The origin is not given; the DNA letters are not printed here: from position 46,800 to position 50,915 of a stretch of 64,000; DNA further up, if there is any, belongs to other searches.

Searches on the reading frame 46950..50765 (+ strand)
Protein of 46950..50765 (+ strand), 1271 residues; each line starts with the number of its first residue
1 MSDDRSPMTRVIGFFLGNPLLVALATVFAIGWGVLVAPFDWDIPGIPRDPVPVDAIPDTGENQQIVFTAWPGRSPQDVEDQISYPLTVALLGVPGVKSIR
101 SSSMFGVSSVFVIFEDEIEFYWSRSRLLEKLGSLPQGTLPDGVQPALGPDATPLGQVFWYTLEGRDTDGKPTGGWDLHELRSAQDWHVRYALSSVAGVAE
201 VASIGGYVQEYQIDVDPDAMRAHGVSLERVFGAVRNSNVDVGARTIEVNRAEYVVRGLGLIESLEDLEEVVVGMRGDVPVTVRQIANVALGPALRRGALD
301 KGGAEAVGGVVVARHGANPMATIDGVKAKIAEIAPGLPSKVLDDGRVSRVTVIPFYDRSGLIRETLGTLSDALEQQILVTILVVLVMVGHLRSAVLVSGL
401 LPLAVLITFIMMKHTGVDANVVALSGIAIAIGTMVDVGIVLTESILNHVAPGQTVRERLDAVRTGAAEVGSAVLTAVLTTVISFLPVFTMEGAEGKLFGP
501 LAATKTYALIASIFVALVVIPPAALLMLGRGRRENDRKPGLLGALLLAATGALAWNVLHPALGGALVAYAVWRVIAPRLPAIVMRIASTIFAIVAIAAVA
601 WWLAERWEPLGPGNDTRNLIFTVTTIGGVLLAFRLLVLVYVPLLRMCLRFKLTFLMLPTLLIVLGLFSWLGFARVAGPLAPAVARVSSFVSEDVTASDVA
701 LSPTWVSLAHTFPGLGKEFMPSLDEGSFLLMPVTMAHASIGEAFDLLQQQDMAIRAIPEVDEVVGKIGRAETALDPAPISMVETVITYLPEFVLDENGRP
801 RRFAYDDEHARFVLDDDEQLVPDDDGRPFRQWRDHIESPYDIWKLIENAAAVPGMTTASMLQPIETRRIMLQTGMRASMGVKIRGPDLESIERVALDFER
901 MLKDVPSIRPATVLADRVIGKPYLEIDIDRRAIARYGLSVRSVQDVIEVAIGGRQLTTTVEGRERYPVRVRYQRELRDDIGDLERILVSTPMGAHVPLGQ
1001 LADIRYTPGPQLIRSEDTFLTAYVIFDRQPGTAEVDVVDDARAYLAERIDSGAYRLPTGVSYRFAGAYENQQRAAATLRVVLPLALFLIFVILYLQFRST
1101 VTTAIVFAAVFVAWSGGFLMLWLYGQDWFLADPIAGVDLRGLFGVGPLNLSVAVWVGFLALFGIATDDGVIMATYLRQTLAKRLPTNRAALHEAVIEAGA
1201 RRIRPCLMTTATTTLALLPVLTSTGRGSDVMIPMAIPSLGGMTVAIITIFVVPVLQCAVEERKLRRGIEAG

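Call 56: search_protein_families(library=pfam, proteins=[window:46950-50765:+], max_evalue=0.00001)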
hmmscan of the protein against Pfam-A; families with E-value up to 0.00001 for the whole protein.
window:46950-50765:+ (1271 aa): 1 family
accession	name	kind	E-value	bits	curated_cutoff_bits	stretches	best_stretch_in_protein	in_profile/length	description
PF00873.25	ACR_tran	-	6.8e-167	557.5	28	2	50-537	29-499/1021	AcrB/AcrD/AcrF family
